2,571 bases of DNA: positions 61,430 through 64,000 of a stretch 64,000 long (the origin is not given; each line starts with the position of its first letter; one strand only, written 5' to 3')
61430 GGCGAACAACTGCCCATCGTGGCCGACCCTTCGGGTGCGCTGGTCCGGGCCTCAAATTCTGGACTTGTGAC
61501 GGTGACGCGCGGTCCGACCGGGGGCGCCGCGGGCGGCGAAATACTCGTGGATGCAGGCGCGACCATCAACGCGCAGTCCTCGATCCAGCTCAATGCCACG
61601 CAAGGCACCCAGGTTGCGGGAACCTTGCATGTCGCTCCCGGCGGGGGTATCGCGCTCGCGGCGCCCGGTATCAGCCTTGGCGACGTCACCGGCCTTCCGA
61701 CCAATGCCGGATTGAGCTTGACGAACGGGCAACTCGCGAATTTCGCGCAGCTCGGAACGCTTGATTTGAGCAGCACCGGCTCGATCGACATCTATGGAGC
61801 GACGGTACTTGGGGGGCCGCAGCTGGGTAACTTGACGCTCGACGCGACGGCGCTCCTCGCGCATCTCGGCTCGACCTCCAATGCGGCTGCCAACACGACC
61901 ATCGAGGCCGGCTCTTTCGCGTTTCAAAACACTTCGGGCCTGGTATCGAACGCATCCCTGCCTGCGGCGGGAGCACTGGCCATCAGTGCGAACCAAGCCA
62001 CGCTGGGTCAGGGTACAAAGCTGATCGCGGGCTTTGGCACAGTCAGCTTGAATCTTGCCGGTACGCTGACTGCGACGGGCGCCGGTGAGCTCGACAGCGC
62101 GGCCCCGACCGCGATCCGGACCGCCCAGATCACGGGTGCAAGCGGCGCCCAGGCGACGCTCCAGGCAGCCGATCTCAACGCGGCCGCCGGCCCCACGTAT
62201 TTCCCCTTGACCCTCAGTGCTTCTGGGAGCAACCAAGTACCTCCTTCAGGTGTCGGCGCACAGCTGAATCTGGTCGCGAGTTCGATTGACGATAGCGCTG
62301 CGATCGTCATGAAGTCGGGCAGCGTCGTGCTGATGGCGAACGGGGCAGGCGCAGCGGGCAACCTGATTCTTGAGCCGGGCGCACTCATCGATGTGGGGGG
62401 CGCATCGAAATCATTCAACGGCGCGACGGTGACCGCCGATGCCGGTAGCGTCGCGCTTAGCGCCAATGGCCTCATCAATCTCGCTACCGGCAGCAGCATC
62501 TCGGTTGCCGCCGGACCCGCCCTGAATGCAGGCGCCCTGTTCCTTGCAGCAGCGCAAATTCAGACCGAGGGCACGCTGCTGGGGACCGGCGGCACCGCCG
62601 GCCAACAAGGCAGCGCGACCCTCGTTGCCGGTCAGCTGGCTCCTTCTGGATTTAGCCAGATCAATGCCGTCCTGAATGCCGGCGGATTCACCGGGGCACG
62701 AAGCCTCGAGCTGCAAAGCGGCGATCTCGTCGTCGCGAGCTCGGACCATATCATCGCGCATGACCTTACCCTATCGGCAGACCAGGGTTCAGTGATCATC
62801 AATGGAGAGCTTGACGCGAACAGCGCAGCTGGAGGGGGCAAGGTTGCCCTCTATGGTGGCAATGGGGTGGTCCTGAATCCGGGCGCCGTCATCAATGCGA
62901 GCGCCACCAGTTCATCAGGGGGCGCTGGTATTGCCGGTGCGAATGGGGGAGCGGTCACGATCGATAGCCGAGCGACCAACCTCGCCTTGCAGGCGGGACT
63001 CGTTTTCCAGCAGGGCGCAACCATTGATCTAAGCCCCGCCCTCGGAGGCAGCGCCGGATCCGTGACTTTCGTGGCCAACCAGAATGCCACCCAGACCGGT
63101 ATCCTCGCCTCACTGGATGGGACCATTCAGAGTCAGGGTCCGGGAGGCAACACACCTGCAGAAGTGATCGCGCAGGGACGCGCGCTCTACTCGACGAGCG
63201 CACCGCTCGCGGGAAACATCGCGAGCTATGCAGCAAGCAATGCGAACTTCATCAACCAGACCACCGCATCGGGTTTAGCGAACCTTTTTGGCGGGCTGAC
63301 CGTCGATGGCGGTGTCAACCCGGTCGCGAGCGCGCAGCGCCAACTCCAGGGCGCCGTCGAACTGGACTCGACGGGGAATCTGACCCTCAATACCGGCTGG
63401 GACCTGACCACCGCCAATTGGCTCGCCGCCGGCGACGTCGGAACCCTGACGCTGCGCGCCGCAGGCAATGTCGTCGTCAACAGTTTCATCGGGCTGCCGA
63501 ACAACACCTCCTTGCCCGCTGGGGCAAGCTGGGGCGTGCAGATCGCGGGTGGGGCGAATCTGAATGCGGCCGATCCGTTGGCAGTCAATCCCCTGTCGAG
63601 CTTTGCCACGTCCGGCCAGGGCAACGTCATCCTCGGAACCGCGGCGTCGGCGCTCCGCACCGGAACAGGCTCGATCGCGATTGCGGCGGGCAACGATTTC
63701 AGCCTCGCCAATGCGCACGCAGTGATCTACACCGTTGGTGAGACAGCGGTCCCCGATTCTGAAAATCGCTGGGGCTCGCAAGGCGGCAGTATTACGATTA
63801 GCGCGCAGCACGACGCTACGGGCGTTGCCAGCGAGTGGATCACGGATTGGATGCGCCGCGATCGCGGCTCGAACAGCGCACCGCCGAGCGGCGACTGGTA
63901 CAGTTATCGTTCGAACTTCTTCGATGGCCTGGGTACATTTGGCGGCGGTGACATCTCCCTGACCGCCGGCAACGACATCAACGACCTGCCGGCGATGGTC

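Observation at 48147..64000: Two-partner secretion pair split by a GT41 glycosyltransferase, an orphan pseudopilin, an exosortase cargo and a secreted protein, placed directly beside prsT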

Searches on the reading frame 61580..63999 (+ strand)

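Call 46: find_homologous_proteins(query=window:61580-63999:+, max_evalue=1e-10)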
Query window:61580-63999:+ (806 aa): 5 proteins with E <= 1e-10 among 8000 candidates.
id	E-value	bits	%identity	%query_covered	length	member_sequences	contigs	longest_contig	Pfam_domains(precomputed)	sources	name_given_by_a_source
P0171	4.2e-23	100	31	67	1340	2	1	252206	PF12545.14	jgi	-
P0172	5.6e-19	86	31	50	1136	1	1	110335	-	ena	-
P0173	5.9e-14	70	31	55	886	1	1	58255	-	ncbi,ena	-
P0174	9.4e-12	62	29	75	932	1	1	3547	-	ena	-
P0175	2.4e-11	61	29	99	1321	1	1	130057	-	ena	-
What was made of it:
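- Tried and rejected: A homologue search with the C-terminal 806 aa returned only 5 distant fragments, not the 3395-aa protein (call 46).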

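Call 51: find_encoding_contigs(protein=P0171, flank=10000, max_places=1)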
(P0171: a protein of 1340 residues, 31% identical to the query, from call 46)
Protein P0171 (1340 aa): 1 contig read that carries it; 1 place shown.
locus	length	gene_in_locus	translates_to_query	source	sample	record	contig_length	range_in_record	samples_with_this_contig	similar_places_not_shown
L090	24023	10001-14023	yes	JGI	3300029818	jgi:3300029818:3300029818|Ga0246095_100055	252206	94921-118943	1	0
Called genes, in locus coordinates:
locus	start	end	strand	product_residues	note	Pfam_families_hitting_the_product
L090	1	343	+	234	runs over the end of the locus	-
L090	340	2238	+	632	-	PF16930:Porin_5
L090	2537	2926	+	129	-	-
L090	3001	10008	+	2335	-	-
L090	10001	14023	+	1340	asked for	PF12545:DUF3739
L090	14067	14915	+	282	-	-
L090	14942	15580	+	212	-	PF03938:OmpH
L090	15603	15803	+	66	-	-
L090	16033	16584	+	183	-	-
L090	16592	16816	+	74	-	-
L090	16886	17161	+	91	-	PF00216:Bac_DNA_binding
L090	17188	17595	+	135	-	PF01337:Barstar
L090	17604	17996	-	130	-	-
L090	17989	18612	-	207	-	-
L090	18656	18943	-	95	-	-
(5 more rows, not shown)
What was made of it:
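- Tried and rejected: The best fragment, P0171, lies in an unrelated non-TPS context (call 51).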
